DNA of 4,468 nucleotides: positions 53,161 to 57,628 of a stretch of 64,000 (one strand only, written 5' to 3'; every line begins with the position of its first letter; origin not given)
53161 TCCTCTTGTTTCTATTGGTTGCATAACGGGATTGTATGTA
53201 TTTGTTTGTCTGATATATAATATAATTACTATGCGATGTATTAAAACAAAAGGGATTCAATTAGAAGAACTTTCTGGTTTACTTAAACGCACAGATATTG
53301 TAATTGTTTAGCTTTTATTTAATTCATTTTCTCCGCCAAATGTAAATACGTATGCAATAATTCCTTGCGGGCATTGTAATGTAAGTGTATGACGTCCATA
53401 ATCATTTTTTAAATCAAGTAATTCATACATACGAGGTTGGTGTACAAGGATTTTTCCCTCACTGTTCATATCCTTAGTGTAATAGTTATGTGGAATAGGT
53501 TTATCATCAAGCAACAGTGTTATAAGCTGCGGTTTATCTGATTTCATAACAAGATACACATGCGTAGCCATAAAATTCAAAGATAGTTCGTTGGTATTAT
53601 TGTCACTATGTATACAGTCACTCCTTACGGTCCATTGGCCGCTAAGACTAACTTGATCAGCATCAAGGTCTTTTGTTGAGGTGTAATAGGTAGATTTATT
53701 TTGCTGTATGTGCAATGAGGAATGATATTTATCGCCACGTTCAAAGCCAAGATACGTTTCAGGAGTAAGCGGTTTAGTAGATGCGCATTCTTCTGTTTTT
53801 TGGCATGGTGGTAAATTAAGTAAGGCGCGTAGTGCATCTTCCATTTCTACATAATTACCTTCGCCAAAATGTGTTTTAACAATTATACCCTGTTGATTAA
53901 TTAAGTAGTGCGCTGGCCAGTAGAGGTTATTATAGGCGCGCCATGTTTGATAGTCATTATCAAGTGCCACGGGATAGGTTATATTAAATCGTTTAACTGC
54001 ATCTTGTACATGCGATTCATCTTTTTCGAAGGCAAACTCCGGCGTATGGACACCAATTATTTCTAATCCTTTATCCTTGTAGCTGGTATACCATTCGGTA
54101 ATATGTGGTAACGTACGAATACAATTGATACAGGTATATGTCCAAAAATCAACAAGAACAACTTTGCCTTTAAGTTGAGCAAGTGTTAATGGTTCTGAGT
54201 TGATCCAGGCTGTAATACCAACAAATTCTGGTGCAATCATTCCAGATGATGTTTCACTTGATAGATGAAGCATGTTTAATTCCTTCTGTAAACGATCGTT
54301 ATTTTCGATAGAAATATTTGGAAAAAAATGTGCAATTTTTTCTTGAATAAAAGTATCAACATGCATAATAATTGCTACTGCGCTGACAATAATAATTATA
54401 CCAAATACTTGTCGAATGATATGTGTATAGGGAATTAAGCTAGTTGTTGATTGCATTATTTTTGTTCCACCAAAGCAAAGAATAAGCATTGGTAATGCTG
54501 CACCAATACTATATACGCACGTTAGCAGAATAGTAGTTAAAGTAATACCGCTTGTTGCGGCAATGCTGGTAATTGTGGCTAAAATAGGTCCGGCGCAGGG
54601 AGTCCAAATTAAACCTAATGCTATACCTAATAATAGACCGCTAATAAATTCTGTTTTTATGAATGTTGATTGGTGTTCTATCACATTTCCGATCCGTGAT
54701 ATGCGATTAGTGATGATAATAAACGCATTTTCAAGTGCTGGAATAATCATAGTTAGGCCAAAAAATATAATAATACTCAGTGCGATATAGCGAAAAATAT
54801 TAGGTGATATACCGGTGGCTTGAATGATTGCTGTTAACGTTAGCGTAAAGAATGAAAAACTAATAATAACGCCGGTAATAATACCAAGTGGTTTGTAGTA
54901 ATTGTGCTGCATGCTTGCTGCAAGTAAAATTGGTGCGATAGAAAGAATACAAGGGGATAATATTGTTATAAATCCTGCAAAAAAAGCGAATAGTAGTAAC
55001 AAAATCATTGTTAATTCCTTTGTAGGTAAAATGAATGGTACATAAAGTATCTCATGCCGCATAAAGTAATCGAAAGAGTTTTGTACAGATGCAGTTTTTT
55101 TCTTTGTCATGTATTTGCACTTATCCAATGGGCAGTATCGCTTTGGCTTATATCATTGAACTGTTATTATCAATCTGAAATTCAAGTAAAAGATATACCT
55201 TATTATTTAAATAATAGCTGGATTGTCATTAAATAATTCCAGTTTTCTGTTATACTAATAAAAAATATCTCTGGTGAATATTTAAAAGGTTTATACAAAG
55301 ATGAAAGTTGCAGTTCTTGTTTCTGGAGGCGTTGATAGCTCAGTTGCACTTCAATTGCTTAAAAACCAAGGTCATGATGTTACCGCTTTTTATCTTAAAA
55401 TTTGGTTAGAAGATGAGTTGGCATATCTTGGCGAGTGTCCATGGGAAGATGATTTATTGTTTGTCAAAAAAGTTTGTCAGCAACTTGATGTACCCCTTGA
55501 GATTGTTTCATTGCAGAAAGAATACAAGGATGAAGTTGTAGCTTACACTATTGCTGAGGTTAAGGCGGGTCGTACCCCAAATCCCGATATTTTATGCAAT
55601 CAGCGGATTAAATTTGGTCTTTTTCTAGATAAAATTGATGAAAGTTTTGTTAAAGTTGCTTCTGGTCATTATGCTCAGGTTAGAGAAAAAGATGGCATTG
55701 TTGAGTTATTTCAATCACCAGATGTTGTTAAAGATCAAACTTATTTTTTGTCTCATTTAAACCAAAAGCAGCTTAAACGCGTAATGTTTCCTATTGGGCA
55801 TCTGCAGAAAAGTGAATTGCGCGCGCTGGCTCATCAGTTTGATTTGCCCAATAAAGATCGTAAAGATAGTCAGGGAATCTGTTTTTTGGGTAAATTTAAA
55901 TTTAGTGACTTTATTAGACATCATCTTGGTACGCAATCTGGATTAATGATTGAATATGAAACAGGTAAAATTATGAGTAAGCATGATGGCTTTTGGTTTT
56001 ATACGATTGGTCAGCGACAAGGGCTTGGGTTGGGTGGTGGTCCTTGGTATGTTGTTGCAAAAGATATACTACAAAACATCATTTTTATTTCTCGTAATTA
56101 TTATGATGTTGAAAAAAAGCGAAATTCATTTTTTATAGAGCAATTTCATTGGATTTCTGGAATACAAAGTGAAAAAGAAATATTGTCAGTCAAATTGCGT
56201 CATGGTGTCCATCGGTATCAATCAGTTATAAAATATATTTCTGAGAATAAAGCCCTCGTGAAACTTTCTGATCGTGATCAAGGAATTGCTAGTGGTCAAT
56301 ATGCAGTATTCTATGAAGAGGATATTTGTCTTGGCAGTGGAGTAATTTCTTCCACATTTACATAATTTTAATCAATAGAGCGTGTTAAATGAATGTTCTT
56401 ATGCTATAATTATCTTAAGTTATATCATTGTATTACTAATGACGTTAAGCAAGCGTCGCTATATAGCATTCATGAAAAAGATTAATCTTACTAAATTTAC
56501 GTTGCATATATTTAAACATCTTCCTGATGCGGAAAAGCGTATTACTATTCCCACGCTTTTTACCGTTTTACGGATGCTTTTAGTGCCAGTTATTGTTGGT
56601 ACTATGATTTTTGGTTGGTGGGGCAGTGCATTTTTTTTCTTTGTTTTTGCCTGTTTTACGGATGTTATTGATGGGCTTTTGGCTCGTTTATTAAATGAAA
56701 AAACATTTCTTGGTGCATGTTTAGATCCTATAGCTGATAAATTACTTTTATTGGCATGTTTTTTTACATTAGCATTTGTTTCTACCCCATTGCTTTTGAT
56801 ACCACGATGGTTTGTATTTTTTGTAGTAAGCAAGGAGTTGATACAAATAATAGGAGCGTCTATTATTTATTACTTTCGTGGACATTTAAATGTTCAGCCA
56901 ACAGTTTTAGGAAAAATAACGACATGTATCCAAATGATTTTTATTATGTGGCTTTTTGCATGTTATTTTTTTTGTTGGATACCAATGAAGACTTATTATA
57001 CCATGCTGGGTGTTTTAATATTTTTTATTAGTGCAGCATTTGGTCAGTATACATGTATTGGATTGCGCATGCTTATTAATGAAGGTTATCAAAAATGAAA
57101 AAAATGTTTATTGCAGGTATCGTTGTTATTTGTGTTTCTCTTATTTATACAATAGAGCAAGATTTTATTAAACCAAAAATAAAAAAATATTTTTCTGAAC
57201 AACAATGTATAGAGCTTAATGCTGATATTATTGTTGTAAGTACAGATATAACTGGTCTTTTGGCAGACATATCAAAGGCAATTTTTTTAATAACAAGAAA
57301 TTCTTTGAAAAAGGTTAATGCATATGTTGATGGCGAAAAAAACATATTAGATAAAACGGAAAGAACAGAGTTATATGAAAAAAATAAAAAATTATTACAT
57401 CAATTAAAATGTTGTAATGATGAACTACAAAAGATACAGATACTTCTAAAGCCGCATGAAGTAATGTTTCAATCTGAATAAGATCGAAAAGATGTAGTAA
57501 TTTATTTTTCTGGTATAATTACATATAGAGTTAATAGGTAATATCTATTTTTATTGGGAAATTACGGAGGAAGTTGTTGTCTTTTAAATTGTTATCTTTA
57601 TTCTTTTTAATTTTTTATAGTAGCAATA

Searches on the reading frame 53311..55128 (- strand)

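Call 30: search_protein_families(library=pfam, proteins=[window:53311-55128:-], max_evalue=0.01)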
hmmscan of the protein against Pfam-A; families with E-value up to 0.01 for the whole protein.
window:53311-55128:- (606 aa): 6 families
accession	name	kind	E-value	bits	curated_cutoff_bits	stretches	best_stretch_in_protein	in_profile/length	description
PF17991.7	Thioredoxin_10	-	4.2e-33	115.3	27.1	1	455-598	1-142/142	Thioredoxin like C-terminal domain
PF08534.16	Redoxin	-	1.4e-14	54.6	26.6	1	296-425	3-137/148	Redoxin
PF00578.27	AhpC-TSA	-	2.4e-14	53.8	26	1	310-418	14-123/124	AhpC/TSA family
PF13905.12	Thioredoxin_8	-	4.5e-10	40.2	27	1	321-415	1-93/94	Thioredoxin-like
PF02683.22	DsbD_TM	-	4.6e-10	39.6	27.1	1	43-256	3-217/219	Cytochrome C biogenesis protein transmembrane domain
PF00255.25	GSHPx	-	0.0018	18.3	27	1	309-382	9-79/108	Glutathione peroxidase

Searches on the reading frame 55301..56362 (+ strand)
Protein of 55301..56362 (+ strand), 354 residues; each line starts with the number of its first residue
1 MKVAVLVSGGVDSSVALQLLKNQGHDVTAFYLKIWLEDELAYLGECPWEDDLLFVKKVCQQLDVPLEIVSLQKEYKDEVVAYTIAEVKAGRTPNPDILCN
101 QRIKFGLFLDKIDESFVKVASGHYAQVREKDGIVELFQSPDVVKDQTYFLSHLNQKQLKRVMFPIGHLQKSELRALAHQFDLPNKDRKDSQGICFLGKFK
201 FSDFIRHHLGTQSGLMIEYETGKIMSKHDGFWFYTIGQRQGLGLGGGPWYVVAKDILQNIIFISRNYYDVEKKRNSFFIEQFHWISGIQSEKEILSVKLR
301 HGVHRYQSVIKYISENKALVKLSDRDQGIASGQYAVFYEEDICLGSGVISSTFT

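Call 30: search_protein_families(library=pfam, proteins=[window:55301-56362:+], max_evalue=0.01)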
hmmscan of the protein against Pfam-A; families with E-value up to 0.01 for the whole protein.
window:55301-56362:+ (354 aa): 7 families
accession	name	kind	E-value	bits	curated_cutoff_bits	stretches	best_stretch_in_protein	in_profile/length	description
PF03054.22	tRNA_Me_trans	-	5.5e-74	248.7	20.6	1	1-198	1-202/202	tRNA methyl transferase HUP domain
PF20259.3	tRNA_Me_trans_M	-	5.5e-22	77.5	27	1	203-265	2-66/66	tRNA methyl transferase PRC-barrel domain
PF20258.4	tRNA_Me_trans_C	-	3.4e-18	66.2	20.6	1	275-349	2-77/77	Aminomethyltransferase beta-barrel domain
PF06508.19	QueC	-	0.00052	20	22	1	3-74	2-65/210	Queuosine biosynthesis protein QueC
PF00733.27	Asn_synthase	-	0.00075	19.7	21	1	2-77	19-86/354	Asparagine synthase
PF01171.26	ATP_bind_3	-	0.0032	17.7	27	1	3-74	2-69/182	PP-loop family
PF00764.25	Arginosuc_synth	-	0.0067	16.9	27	0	3-36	2-36/162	Arginosuccinate synthase N-terminal HUP domain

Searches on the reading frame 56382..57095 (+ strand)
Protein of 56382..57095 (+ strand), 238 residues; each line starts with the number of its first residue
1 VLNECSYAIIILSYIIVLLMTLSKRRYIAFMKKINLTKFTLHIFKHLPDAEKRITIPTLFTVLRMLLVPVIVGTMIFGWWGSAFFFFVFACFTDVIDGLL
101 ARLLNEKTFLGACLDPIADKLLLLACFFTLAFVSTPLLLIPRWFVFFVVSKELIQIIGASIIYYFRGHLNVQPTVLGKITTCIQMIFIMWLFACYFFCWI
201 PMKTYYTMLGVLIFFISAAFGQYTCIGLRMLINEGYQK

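Call 30: search_protein_families(library=pfam, proteins=[window:56382-57095:+], max_evalue=0.01)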
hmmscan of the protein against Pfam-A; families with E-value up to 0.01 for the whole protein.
window:56382-57095:+ (238 aa): 2 families
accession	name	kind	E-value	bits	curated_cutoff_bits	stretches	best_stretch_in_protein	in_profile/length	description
PF01066.26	CDP-OH_P_transf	-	3.5e-27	96.1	22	1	55-202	2-138/152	CDP-alcohol phosphatidyltransferase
PF05105.17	Phage_holin_4_1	-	0.0021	18.6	22.2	1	74-157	4-93/116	Bacteriophage holin family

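Call 55: search_protein_families(library=ncbifam, proteins=[window:56382-57095:+], max_evalue=0.00001)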
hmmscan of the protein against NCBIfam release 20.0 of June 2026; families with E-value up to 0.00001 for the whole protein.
window:56382-57095:+ (238 aa): 4 families
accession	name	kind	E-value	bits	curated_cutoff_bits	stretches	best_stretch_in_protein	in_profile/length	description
TIGR00560.1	pgsA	equivalog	8.9e-20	71.9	109.1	1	55-222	2-166/183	CDP-diacylglycerol--glycerol-3-phosphate 3-phosphatidyltransferase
NF053678.1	ClpnSynClsA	equivalog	1.6e-15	57.8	240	1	54-187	3-132/180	cardiolipin synthase ClsA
NF008090.0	PRK10832.1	equivalog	1.1e-10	41.9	304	1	53-221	2-164/182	CDP-diacylglycerol--glycerol-3-phosphate 3-phosphatidyltransferase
NF040950.1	archin_ph_syn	equivalog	4.7e-06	26.6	180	1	57-167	26-128/191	archaetidylinositol phosphate synthase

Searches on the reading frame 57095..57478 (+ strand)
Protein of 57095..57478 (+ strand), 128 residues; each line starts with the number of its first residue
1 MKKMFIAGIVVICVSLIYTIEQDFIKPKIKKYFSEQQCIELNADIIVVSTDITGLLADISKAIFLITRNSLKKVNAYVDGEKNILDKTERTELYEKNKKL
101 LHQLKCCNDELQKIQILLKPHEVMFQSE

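Call 4: search_protein_families(library=pfam, proteins=[window:57095-57478:+], max_evalue=1)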
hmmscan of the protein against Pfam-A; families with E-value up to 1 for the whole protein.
window:57095-57478:+ (128 aa): 1 family
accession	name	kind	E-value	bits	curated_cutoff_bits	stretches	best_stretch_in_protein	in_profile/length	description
PF00769.24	ERM_C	-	0.08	13.8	23.4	1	87-115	5-33/77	Ezrin/radixin/moesin family C terminal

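Call 5: search_protein_families(library=ncbifam, proteins=[window:57095-57478:+], max_evalue=1)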
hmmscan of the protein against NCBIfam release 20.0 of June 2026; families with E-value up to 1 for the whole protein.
window:57095-57478:+ (128 aa): 2 families
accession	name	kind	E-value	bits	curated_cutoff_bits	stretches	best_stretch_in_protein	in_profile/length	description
NF005107.0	PRK06545.1-5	equivalog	0.023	13.6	414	1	2-75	3-76/367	prephenate dehydrogenase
NF006249.0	PRK08387.1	equivalog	0.029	14.8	111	1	5-70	37-102/133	putative monovalent cation/H+ antiporter subunit B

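Call 75: search_protein_families(library=pfam, proteins=[window:57095-57478:+], max_evalue=1)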
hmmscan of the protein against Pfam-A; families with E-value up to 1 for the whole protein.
window:57095-57478:+ (128 aa): 1 family
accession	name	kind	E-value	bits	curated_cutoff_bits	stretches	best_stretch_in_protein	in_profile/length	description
PF00769.24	ERM_C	-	0.08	13.8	23.4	1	87-115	5-33/77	Ezrin/radixin/moesin family C terminal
